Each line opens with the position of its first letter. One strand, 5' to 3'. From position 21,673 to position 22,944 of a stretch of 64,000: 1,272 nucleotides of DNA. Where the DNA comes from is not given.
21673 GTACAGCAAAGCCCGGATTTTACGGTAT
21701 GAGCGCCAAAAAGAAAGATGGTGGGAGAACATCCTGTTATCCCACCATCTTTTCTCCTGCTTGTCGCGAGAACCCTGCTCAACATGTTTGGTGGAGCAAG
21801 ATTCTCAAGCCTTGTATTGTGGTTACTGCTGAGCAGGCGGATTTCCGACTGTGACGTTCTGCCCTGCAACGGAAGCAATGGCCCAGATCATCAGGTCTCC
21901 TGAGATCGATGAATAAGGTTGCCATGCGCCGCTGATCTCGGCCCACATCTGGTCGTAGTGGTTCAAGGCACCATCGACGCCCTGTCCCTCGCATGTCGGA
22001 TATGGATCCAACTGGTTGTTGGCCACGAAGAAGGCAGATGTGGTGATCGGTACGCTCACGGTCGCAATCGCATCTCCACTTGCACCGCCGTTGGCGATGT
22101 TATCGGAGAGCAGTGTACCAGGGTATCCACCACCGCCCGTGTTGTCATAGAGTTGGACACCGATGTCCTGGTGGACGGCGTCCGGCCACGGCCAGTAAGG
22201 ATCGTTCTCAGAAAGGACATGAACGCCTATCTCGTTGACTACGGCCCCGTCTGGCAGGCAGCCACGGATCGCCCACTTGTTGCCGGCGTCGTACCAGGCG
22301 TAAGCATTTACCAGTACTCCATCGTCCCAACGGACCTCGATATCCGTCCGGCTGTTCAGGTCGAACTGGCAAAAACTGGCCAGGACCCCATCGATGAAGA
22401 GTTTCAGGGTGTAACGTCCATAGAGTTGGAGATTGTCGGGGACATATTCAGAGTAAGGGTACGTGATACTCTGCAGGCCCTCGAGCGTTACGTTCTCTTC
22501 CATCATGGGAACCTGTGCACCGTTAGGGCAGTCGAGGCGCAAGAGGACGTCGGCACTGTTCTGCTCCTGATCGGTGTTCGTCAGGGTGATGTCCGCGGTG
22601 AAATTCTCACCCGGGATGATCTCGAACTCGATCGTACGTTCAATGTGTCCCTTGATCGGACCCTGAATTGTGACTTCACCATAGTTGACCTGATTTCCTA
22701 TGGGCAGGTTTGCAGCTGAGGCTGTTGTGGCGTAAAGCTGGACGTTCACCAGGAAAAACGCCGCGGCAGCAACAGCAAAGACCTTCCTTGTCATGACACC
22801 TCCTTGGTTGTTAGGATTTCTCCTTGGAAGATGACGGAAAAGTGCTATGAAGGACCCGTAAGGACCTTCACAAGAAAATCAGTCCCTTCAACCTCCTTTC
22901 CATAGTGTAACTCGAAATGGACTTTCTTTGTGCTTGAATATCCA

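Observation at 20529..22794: Tandem paralogous secreted proteins of an unrecognised family, flanked by AT-rich DNA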

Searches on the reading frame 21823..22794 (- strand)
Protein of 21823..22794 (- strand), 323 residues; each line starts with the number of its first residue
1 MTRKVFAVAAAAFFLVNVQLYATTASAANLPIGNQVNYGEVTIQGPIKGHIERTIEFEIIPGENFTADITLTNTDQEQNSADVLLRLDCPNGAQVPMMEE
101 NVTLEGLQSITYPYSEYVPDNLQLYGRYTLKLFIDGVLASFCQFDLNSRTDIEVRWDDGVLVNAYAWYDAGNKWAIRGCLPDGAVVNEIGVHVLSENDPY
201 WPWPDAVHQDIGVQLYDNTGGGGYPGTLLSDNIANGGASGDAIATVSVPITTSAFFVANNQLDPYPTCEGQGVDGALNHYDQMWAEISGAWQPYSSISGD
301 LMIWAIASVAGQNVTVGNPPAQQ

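Call 4: search_protein_families(library=pfam, proteins=[window:21823-22794:-], max_evalue=1)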
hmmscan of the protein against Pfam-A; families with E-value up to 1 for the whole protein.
window:21823-22794:- (323 aa): 0 families

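Call 5: search_protein_families(library=ncbifam, proteins=[window:21823-22794:-], max_evalue=1)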
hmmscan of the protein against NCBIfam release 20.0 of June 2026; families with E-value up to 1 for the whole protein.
window:21823-22794:- (323 aa): 0 families

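Call 6: find_homologous_proteins(query=window:21823-22794:-)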
Query window:21823-22794:- (323 aa): 31 proteins with E <= 0.001 among 4275 candidates.
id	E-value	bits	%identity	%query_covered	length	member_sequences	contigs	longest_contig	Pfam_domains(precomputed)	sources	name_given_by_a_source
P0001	9.6e-219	743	100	100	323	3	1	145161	-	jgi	-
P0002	3.4e-189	646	86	100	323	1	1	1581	-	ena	-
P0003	1.1e-128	447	60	100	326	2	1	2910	-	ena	-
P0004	5.4e-109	383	53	95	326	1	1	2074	-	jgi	jgi:hypothetical protein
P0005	1.0e-106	375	51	100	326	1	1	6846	-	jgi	jgi:hypothetical protein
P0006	5.5e-106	373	51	100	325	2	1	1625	-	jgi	-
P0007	4.4e-105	370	53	100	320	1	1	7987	-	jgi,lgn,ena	-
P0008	1.2e-104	368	55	98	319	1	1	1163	-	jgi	jgi:hypothetical protein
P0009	2.0e-102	361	54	93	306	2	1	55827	-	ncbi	-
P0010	2.5e-102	361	52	98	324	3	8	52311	-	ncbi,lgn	-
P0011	7.0e-102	359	50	100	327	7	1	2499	-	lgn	-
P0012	1.0e-101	359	52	100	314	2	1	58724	-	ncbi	-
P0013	2.0e-94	335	49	99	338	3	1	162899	-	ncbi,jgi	-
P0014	3.1e-94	334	49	98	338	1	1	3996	-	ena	-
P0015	3.1e-91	324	46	95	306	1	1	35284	-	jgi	jgi:hypothetical protein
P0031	1.3e-55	207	41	81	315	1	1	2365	-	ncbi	-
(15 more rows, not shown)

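Call 7: search_solved_structures(query=window:21823-22794:-, max_evalue=10)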
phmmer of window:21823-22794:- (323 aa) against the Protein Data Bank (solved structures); distinct sequences matched with E-value up to 10: 3.
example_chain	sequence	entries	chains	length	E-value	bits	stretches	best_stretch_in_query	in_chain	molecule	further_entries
9ubw_G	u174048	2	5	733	0.56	12.6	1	245-302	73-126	Cation channel sperm-associated auxiliary subunit delta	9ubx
1nmo_A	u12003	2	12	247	0.64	12.4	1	113-178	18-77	Hypothetical protein ybgI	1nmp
7eeb_G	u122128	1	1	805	0.65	12.4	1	245-302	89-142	Cation channel sperm-associated protein subunit delta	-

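Call 15: find_encoding_contigs(protein=P0013, flank=6000, max_places=4)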
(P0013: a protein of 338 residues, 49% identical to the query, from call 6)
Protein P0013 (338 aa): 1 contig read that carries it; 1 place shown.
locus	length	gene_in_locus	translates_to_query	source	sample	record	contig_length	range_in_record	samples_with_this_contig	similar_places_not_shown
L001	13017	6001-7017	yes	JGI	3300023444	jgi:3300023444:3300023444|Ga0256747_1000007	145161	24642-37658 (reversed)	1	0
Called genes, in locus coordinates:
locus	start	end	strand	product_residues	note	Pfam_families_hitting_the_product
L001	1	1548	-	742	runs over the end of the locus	PF04760:IF2_N, PF00009:GTP_EFTU, PF01926:MMR_HSR1, PF22042:EF-G_D2, PF11987:IF-2, PF03144:GTP_EFTU_D2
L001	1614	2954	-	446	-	PF08529:NusA_N, PF00575:S1 (faint), PF13184:KH_NusA_1st, PF26594:KH_NusA_2nd, PF00633:HHH (faint), PF03118:RNA_pol_A_CTD (faint), PF14520:HHH_5, PF12826:HHH_2 (weak), +3 more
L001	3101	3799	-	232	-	PF02578:Cu-oxidase_4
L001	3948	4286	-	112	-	-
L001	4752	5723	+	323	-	-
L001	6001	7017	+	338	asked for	-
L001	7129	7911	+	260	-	PF01904:DUF72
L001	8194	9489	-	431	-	PF01336:tRNA_anti-codon, PF00152:tRNA-synt_2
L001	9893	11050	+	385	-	PF01011:PQQ (faint), PF13360:PQQ_2, PF13570:Beta-prop_ACSF4, PF25293:Beta-prop_EMC1_N (faint), PF13360:PQQ_2, PF13570:Beta-prop_ACSF4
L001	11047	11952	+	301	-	PF08308:PEGA (faint)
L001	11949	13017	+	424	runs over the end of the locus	-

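Call 16: find_encoding_contigs(protein=P0010, flank=8000, max_places=4)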
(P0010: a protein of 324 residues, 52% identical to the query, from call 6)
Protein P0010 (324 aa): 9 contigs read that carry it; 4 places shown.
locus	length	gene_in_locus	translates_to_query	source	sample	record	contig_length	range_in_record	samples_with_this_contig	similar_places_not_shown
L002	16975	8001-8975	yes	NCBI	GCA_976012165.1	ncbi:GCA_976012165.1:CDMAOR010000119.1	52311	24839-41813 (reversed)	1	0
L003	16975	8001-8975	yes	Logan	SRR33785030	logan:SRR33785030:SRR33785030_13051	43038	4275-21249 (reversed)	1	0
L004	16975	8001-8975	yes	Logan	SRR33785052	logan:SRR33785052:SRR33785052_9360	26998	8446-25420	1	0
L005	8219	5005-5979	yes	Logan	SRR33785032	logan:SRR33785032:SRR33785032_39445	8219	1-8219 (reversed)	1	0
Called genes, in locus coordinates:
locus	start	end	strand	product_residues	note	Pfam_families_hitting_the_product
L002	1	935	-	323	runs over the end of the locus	PF01509:TruB_N, PF16198:TruB_C_2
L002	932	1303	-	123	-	PF02033:RBFA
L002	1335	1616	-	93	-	PF04456:DUF503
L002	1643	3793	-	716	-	PF04760:IF2_N, PF00009:GTP_EFTU, PF01926:MMR_HSR1, PF22042:EF-G_D2, PF11987:IF-2, PF03144:GTP_EFTU_D2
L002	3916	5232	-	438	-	PF08529:NusA_N, PF00575:S1 (weak), PF13184:KH_NusA_1st, PF26594:KH_NusA_2nd, PF00633:HHH (faint), PF10391:DNA_pol_lambd_f (faint), PF12826:HHH_2 (weak), PF14520:HHH_5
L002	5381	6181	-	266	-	PF02578:Cu-oxidase_4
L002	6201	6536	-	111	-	PF05597:Phasin (faint)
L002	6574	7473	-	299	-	-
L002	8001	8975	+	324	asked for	-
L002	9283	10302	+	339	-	-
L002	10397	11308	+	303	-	PF01904:DUF72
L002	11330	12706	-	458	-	PF01336:tRNA_anti-codon, PF00152:tRNA-synt_2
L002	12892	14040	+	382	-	PF01011:PQQ (faint), PF13570:Beta-prop_ACSF4, PF13360:PQQ_2, PF25293:Beta-prop_EMC1_N (faint), PF07774:EMC1_C (faint), PF13570:Beta-prop_ACSF4, PF13360:PQQ_2, PF13570:Beta-prop_ACSF4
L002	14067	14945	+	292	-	PF08308:PEGA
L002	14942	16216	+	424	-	PF01436:NHL (faint)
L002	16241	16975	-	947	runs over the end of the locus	PF13485:Peptidase_MA_2, PF07676:PD40 (faint), PF26550:Tricorn_2nd, PF26549:Tricorn_N (weak)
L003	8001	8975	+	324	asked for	-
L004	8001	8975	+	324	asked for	-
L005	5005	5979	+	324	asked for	-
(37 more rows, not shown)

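Call 17: find_related_loci(query=A1, collection=genome_contigs, flank=8000)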
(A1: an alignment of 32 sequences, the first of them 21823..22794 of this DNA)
Query A1 (323 aa) in genome_contigs; peptide patterns used: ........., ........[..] (x = any residue, [..] = any of these).
230 stretches matched a pattern; 4 encode a relative of the query (tblastn E <= 1e-3); 4 distinct loci.
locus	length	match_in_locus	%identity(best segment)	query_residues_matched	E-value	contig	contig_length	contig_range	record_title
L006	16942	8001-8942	52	1-322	7e-108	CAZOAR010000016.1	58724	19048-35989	MAG TPA_asm: uncultured Gemmatimonadota bacterium isolate binchicken_co275_497 genome assembly, contig: NODE_417_length_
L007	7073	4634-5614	50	1-322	1e-105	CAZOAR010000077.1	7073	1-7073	MAG TPA_asm: uncultured Gemmatimonadota bacterium isolate binchicken_co275_497 genome assembly, contig: NODE_18606_lengt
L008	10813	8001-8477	40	154-306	8e-32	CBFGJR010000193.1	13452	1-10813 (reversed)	MAG: candidate division WOR-3 bacterium isolate QZM1.Bin.7.optimized.1 genome assembly, contig: NODE_32_length_13452_cov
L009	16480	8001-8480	32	152-305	2e-18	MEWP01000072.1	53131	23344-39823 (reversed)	MAG: candidate division Zixibacteria bacterium RBG_16_53_22 RBG_16_scaffold_267, whole genome shotgun sequence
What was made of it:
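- Tried and rejected: The nearest reference MAG is labelled 'uncultured Gemmatimonadota' by its submitter (call 17).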

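Call 21: search_protein_families(library=pfam, proteins=[L008:6813-9746:+, L009:5565-14141:+], max_evalue=0.01)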
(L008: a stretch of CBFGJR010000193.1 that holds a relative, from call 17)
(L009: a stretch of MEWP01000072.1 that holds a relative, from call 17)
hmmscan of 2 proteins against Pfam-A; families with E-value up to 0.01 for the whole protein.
L008:6813-9746:+ (977 aa): 3 families
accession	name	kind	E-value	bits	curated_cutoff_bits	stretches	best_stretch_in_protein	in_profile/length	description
PF07705.17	CARDB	-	3.4e-12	46.9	22.7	1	286-375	2-85/101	CARDB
PF18962.6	Por_Secre_tail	-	6.1e-07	30.1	27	1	908-973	12-73/75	Secretion system C-terminal sorting domain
PF05096.18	Glu_cyclase_2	-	0.00019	21.4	22.3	1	68-199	36-161/249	Glutamine cyclotransferase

L009:5565-14141:+ (2858 aa): 9 families
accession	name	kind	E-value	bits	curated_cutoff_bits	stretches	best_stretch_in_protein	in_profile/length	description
PF00082.27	Peptidase_S8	-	1.1e-47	163.2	21.8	1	180-474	1-288/288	Subtilase family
PF06119.19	NIDO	-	4.1e-17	63.2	25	2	1783-1838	2-55/186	Nidogen-like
PF13860.13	FlgD_ig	-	1e-06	29.1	27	1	2784-2841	11-71/79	FlgD Ig-like domain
PF13620.12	CarboxypepD_reg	-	8e-06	26.6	32.3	1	494-570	1-80/82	Carboxypeptidase regulatory-like domain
PF13585.12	CHU_C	-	2.7e-05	24.7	27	1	2795-2848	29-76/86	CHU_C Type IX secretion signal domain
PF18962.6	Por_Secre_tail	-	0.00012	22.7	27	1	2775-2854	2-73/75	Secretion system C-terminal sorting domain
PF00041.27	fn3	-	0.0047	17.5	25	0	1557-1639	3-81/84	Fibronectin type III domain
PF22544.2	HYDIN_VesB_CFA65-like_Ig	-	0.0055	17.3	25.5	0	2695-2743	48-93/100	HYDIN/CFA65/VesB-like, Ig-like domain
PF13715.12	CarbopepD_reg_2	-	0.0094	16.4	32.2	0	497-546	3-52/88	CarboxypepD_reg-like domain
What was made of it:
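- On CARDB / NEW3 Ig-like domains (Pfam PF07705, PF10633): Equivalent position to CARDB in L008 (call 21).
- CARDB directly precedes the module in the WOR-3 protein (call 21).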

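Call 22: predict_structure(alignment_id=A1)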
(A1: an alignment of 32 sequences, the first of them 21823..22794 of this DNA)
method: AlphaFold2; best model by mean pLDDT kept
length: 323 residues; sequences in the alignment: 32
mean_pLDDT: 79.5   pTM: 0.66
mean pLDDT of the five models: 79.5, 77.9, 76.8, 75.3, 75.1
residues with pLDDT >= 90: 124; 70-90: 117; 50-70: 46; < 50: 36
segments of 3 or more residues with pLDDT < 50: 1-18, 34-39, 312-323
pLDDT, mean of each block of 10 residues (from residue 1): 41 48 79 51 76 67 82 95 87 85 95 82 69 90 70 76 92 89 84 88 79 94 91 92 92 87 91 86 91 89 85 35 29
secondary structure, 60 per line:
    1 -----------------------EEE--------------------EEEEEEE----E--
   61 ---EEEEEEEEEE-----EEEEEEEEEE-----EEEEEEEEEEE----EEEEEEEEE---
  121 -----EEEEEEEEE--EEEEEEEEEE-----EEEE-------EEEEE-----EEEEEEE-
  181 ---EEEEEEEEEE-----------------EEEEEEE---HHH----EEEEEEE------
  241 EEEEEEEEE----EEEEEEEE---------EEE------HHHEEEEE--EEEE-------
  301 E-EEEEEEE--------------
elements in order: E24-26 E47-53 E64-73 E79-88 E94-104 E109-117 E126-134 E137-146 E152-155 E163-167 E173-179 E184-193 E211-217 E228-234 E241-249 E254-261 E271-273 E283-287 E290-293 E303-309
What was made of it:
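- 22357..22656 (-): B N-terminal Ig-like beta-sandwich (about residues 47-146). AF2 strands 47-146 (call 22).
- Fold: two all-beta domains (call 22).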

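Call 24: search_protein_representatives(alignment_id=A1)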
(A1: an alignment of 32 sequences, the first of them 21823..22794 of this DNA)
Query: 32 sequences, 330 profile positions. Proteins with E-value up to 0.001 (for the whole library): 383; up to 1e-10: 122; up to 1e-30: 16. The best 150 are listed.
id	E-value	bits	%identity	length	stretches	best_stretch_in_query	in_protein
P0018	2.8e-145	499.7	-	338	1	1-329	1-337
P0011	1.6e-136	470.9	-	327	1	5-329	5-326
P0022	7.1e-136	468.8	-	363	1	1-329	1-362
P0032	1.4e-113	395.5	-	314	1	6-318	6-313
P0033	1.9e-80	286.6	-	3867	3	155-315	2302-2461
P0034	3.4e-57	210.1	-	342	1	1-317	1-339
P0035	1.6e-55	204.6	-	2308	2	155-313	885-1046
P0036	7.9e-48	179.4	-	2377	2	158-325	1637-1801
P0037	1.0e-38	149.4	-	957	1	161-315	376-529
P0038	1.2e-38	149.2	-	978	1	159-317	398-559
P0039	1.5e-37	145.5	-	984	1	162-315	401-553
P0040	3.1e-37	144.6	-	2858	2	158-326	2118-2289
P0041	9.7e-37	142.9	-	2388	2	161-313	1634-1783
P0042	5.0e-36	140.6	-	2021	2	161-313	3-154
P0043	2.7e-33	131.6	-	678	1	162-322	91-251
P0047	1.9e-27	112.4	-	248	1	156-324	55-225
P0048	2.3e-27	112.1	-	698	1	156-313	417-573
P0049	4.8e-25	104.5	-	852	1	161-314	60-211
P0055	3.3e-22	95.1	-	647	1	64-316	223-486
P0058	1.5e-21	93.0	-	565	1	158-328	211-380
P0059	1.5e-21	93.0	-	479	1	156-327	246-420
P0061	9.6e-21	90.3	-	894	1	158-326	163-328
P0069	1.2e-19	86.7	-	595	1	159-320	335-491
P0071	4.0e-19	85.0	-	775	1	159-325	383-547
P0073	5.1e-19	84.7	-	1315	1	61-317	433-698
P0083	1.1e-17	80.3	-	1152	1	61-320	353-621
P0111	3.5e-14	68.8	-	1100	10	41-97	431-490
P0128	2.9e-12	62.4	-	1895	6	66-135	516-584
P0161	4.7e-10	55.2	-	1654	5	64-126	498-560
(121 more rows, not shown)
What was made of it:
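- The rest match positions ~155-315 inside proteins of up to 3867 aa, in 1-3 copies (call 24).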

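Call 25: search_protein_families(library=pfam, proteins=[P0037, P0043, P0047, P0048, P0049, P0058, P0059, P0061, P0069, P0071], max_evalue=0.01)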
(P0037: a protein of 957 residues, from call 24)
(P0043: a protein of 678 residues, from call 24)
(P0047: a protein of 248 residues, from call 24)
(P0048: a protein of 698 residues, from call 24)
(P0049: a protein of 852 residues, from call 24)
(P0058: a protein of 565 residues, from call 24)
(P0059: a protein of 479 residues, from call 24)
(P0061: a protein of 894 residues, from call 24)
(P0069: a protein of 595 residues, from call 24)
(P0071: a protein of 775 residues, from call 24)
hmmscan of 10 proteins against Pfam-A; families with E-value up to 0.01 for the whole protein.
P0037 (957 aa): 3 families
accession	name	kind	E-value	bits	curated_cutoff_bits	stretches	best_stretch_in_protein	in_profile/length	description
PF13860.13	FlgD_ig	-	5.6e-08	33.1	27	1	893-945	24-76/79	FlgD Ig-like domain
PF18962.6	Por_Secre_tail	-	0.00054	20.6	27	1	875-954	3-74/75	Secretion system C-terminal sorting domain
PF06452.16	CBM9_1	-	0.0054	17.1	23.4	0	769-849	106-183/185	Carbohydrate family 9 binding domain-like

P0043 (678 aa): 2 families
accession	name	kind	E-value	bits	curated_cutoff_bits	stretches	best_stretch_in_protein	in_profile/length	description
PF13860.13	FlgD_ig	-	1.1e-09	38.6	27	1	603-666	12-76/79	FlgD Ig-like domain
PF18962.6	Por_Secre_tail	-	0.00044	20.9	27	1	596-675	3-74/75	Secretion system C-terminal sorting domain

P0047 (248 aa): 0 families

P0048 (698 aa): 2 families
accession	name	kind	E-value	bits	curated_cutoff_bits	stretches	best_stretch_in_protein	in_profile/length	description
PF06119.19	NIDO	-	0.00012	22.5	25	1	69-124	3-56/186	Nidogen-like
PF13620.12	CarboxypepD_reg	-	0.0016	19.2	32.3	1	211-288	1-79/82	Carboxypeptidase regulatory-like domain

P0049 (852 aa): 3 families
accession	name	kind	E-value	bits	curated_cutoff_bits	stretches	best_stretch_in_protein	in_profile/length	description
PF18962.6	Por_Secre_tail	-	7.9e-09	36.1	27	1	773-848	1-73/75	Secretion system C-terminal sorting domain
PF06119.19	NIDO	-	6.7e-07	29.9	25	1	483-538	2-55/186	Nidogen-like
PF13860.13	FlgD_ig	-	3.2e-05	24.3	27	1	782-839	12-75/79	FlgD Ig-like domain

P0058 (565 aa): 1 family
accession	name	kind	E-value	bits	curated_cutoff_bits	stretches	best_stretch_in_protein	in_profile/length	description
PF00041.27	fn3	-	3.7e-05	24.3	25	0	89-132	2-42/84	Fibronectin type III domain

P0059 (479 aa): 2 families
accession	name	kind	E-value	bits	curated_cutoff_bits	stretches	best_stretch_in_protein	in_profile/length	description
PF00041.27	fn3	-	1.4e-06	28.8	25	1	136-209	2-81/84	Fibronectin type III domain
PF07532.17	Big_4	-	0.00014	21.8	22.1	1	123-165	3-46/59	Bacterial Ig-like domain (group 4)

P0061 (894 aa): 5 families
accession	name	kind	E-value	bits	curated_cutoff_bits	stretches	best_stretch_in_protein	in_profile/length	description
PF13860.13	FlgD_ig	-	1.7e-09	38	27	1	825-881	18-75/79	FlgD Ig-like domain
PF18962.6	Por_Secre_tail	-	1.5e-07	32.1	27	1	811-890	2-73/75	Secretion system C-terminal sorting domain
PF13585.12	CHU_C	-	5.4e-07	30.1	27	1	830-883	28-75/86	CHU_C Type IX secretion signal domain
PF06119.19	NIDO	-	0.00011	22.7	25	0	598-653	2-55/186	Nidogen-like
PF19190.6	BACON_2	-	0.0083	16.5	25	0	725-771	37-83/94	Viral BACON domain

P0069 (595 aa): 3 families
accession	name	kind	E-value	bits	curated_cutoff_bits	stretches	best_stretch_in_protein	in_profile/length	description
PF13860.13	FlgD_ig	-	2.4e-10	40.7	27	1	521-582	13-75/79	FlgD Ig-like domain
PF18962.6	Por_Secre_tail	-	1.7e-09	38.3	27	1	513-592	3-74/75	Secretion system C-terminal sorting domain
PF13585.12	CHU_C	-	0.0001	22.8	27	1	528-585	25-76/86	CHU_C Type IX secretion signal domain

P0071 (775 aa): 1 family
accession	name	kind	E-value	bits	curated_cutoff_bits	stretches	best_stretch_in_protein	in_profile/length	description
PF06119.19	NIDO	-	0.00028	21.4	25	0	109-164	9-60/186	Nidogen-like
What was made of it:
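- Closest known: Carbohydrate-binding / galactose-binding-domain-like jelly-rolls. Same: The module co-occurs with a weak, sub-threshold CBM9-like match in one homolog, P0037 (call 25).
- Closest known: Carbohydrate-binding / galactose-binding-domain-like jelly-rolls. Different: No CBM or lectin Pfam model matches (calls 4, 25).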

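Call 28: fold_search(model_id=the predicted structure, library=pdb)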
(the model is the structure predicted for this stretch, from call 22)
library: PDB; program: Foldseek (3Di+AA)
matches with E <= 10: 1975; with E <= 0.001: 204
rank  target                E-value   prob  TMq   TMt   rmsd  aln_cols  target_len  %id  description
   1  4kkp_B                1.6e-06  1.00  0.28  0.37  13.4       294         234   10  Crystal structure of Vibrio cholerae RbmA (crystal form 2) (released 2013-05-22)
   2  5f0m_B                1.7e-06  0.99  0.17  0.18  18.8       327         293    7  Structure of retromer VPS26-VPS35 subunits bound to SNX3 and DMT1 (SeMet labeled) (released 2016-12-07)
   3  5vi0_B                2.1e-06  1.00  0.29  0.26   3.0       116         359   16  Pseudomonas fluorescens alkylpurine DNA glycosylase AlkC bound to DNA containing an abasic site analog (released 2017-10-25)
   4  4kkp_A                2.1e-06  1.00  0.28  0.37  14.3       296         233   10  Crystal structure of Vibrio cholerae RbmA (crystal form 2) (released 2013-05-22)
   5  5vi0_A                3.2e-06  1.00  0.29  0.27   2.5       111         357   18  Pseudomonas fluorescens alkylpurine DNA glycosylase AlkC bound to DNA containing an abasic site analog (released 2017-10-25)
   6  7usy_J                6.5e-06  0.99  0.21  0.19  20.0       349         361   12  Structure of C. elegans TMC-1 complex with ARRD-6 (released 2022-10-19)
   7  6h7w_C                6.9e-06  0.99  0.18  0.19  19.0       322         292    8  Model of retromer-Vps5 complex assembled on membrane. (released 2018-09-26)
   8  5vhv_A                1.0e-05  1.00  0.29  0.26   4.4       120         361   17  Pseudomonas fluorescens alkylpurine DNA glycosylase AlkC bound to DNA containing an oxocarbenium-intermediate analog (released 2017-10-25)
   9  2q3z_A                1.1e-05  1.00  0.24  0.14  13.7       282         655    9  Transglutaminase 2 undergoes large conformational change upon activation (released 2007-10-23)
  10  5xxo_A                1.3e-05  1.00  0.26  0.12   4.8       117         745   20  Crystal structure of mutant (D286N) GH3 beta-glucosidase from Bacteroides thetaiotaomicron in complex with sophorotrio (released 2017-12-13)
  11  4be6_A                1.6e-05  1.00  0.29  0.40  14.0       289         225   10  V. cholera biofilm scaffolding protein RbmA (released 2013-12-18)
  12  5xxo_B                1.7e-05  1.00  0.25  0.12   4.8       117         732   20  Crystal structure of mutant (D286N) GH3 beta-glucosidase from Bacteroides thetaiotaomicron in complex with sophorotrio (released 2017-12-13)
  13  5xxl_A                2.0e-05  1.00  0.26  0.12   4.8       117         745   20  Crystal structure of GH3 beta-glucosidase from Bacteroides thetaiotaomicron (released 2017-12-13)
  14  3pvm_B                2.6e-05  1.00  0.26  0.08  15.5       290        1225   13  Structure of Complement C5 in Complex with CVF (released 2011-01-19)
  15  6kzb_A                2.6e-05  1.00  0.26  0.15  12.1       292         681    8  Transglutaminase2 complexed with calcium (released 2020-12-09)
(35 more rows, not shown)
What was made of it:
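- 22357..22656 (-): Foldseek matches of about 115 columns to Ig/fn3-like domains: AlkC Ig-like, GH3 fn3-like (call 28).
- On CARDB / NEW3 Ig-like domains (Pfam PF07705, PF10633): Foldseek matches of about 115 columns at rmsd 2.5-5 A to Ig/fn3-like domains (call 28).
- The top whole-model Foldseek hit is V. cholerae RbmA, a tandem fn3 biofilm scaffold (E 1.6e-6, call 28).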

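Call 39: list_cluster_members(proteins=[P0013, P0010, P0009, P0012, P0031])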
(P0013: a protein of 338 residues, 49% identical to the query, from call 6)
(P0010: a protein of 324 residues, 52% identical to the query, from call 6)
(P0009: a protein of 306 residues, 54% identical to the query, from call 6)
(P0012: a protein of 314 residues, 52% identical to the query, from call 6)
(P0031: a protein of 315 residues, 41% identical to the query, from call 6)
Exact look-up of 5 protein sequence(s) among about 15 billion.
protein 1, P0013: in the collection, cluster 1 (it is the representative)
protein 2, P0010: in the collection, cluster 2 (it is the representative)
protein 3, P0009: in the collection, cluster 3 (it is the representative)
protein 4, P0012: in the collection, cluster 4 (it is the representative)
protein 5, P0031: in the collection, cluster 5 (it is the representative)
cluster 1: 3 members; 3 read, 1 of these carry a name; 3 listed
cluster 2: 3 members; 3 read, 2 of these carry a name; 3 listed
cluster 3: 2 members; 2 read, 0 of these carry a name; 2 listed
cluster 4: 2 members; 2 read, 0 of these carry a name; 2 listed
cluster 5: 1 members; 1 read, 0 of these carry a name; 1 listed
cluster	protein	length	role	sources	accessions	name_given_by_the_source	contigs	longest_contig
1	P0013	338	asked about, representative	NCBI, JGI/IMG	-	-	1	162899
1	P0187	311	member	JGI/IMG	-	hypothetical protein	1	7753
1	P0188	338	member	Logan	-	-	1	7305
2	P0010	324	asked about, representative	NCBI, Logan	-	-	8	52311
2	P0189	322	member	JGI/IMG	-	hypothetical protein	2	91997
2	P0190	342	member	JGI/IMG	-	hypothetical protein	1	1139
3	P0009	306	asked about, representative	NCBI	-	-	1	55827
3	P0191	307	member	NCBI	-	-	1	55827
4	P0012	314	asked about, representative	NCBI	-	-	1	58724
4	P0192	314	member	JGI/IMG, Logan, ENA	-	-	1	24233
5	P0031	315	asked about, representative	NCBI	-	-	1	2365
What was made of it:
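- Tried and rejected: Cluster look-ups gave no names (call 39).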
